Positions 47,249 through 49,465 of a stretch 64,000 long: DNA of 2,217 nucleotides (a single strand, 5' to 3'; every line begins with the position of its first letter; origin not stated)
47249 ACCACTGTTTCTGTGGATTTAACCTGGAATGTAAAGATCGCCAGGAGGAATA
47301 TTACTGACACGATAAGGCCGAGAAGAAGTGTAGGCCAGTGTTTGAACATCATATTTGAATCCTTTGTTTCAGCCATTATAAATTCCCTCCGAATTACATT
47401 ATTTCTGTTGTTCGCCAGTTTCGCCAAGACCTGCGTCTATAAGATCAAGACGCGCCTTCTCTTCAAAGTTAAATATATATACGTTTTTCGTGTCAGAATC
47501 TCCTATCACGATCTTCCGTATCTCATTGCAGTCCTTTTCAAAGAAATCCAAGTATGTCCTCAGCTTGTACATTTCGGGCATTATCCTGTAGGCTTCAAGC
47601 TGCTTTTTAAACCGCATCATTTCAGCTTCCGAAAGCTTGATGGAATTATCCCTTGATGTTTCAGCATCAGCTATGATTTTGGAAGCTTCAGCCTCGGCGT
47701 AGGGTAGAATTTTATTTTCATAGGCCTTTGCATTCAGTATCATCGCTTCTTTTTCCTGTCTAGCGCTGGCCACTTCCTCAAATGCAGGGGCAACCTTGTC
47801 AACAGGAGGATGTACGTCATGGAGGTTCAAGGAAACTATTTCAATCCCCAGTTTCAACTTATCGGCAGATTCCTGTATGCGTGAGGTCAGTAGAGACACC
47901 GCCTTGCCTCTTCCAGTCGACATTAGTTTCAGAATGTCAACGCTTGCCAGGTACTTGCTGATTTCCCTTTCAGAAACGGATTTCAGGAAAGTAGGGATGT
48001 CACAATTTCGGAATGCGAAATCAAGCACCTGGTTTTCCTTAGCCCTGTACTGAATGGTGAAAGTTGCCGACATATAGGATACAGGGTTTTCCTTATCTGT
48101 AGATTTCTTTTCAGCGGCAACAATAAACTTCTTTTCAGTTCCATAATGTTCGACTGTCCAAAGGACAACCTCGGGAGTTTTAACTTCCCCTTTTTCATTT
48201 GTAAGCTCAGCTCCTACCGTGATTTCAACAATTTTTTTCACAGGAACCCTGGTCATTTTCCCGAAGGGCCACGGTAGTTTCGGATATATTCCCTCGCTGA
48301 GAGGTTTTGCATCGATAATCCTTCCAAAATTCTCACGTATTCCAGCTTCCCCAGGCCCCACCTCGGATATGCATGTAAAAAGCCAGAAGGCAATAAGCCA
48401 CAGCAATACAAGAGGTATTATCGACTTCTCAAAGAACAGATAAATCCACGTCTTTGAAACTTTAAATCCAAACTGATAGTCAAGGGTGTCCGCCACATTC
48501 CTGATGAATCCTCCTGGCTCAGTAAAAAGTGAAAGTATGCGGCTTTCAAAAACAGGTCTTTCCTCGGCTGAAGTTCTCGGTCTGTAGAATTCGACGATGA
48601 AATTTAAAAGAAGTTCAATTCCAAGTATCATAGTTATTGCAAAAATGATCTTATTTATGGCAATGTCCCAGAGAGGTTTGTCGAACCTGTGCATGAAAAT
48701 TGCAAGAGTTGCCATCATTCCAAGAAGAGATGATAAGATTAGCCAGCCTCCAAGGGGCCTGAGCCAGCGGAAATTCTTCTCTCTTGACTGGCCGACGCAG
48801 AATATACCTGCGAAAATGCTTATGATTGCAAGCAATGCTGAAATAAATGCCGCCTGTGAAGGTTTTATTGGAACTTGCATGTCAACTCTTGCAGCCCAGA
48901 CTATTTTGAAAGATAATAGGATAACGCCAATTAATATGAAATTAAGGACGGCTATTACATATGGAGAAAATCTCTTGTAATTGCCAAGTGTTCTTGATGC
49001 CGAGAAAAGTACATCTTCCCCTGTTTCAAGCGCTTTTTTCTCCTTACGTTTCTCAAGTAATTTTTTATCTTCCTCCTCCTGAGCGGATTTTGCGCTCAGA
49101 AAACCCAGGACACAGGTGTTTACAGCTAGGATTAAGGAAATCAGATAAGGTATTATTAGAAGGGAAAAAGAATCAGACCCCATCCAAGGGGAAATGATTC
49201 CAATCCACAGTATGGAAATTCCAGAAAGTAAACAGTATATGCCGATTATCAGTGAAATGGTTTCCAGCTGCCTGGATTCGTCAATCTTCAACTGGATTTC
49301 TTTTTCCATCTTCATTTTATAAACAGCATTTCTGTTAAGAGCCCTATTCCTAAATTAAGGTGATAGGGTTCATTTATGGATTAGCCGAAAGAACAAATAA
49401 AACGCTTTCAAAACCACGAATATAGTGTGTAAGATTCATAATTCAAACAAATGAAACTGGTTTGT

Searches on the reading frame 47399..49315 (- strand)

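Call 86: search_protein_families(library=pfam, proteins=[window:47399-49315:-], max_evalue=0.00001)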
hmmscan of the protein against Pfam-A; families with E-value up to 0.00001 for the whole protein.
window:47399-49315:- (638 aa): 1 family
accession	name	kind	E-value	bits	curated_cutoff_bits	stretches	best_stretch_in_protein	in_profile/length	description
PF01145.31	Band_7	-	8.6e-14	52.4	23.6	1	318-531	2-174/176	SPFH domain / Band 7 family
